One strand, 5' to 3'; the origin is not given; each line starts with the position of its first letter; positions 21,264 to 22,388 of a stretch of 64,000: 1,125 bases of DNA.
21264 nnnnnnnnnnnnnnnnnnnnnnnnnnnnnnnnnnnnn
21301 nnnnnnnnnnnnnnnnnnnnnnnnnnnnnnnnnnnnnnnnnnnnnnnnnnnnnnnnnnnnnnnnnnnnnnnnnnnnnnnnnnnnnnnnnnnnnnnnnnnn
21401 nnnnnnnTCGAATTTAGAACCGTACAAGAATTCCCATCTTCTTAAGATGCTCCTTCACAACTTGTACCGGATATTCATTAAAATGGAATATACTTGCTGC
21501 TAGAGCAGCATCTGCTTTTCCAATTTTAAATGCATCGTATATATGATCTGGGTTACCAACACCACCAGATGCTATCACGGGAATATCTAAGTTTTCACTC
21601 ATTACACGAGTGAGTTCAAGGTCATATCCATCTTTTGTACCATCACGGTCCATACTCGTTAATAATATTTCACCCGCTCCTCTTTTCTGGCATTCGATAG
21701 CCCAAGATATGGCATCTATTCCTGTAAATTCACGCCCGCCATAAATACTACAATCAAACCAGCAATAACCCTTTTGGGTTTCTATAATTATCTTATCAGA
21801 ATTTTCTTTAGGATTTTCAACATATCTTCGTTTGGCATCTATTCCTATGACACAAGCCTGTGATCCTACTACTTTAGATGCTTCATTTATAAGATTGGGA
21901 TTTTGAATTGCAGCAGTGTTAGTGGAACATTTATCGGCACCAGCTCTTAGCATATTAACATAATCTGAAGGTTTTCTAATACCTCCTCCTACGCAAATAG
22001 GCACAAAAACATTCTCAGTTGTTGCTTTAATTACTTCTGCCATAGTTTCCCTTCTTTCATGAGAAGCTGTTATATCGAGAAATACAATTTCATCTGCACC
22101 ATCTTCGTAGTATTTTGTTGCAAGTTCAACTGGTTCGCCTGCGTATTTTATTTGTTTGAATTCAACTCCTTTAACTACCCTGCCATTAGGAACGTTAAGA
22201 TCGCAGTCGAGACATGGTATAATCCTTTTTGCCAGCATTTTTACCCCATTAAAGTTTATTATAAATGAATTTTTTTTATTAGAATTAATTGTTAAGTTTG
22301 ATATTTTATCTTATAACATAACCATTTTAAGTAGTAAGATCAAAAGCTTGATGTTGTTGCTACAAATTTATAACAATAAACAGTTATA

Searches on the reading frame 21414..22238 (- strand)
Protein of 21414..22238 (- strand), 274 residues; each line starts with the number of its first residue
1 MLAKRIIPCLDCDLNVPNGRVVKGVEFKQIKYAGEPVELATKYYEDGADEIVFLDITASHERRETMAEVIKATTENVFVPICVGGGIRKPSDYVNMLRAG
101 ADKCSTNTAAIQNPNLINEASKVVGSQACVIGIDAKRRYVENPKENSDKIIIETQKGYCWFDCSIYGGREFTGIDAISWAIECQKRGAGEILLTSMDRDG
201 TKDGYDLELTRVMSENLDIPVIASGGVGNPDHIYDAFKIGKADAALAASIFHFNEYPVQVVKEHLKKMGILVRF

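Call 8: search_protein_families(library=pfam, proteins=[window:21414-22238:-], max_evalue=0.001)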
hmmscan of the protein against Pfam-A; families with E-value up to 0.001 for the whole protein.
window:21414-22238:- (274 aa): 8 families
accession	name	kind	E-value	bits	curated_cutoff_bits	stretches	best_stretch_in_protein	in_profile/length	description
PF00977.27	His_biosynth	-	2.6e-77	259.8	23.6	1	5-256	1-227/228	Histidine biosynthesis protein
PF05690.20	ThiG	-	2.9e-10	40.3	23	1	27-121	124-218/247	Thiazole biosynthesis protein ThiG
PF03060.21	NMO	-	8.4e-06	25.8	28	0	206-262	181-237/331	Nitronate monooxygenase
PF04309.18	G3P_antiterm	-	5e-05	23.2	27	0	66-109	127-170/173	Glycerol-3-phosphate responsive antiterminator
PF01207.24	Dus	-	0.00021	21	20.4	0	64-122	168-229/311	Dihydrouridine synthase (Dus)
PF02581.23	TMP-TENI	-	0.00027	20.8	27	0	40-105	108-175/180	Thiamine monophosphate synthase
PF01180.27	DHO_dh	-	0.00035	20.3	27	0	67-114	227-277/291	Dihydroorotate dehydrogenase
PF00478.31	IMPDH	-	0.00077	19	25.6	0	214-260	203-249/345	IMP dehydrogenase / GMP reductase domain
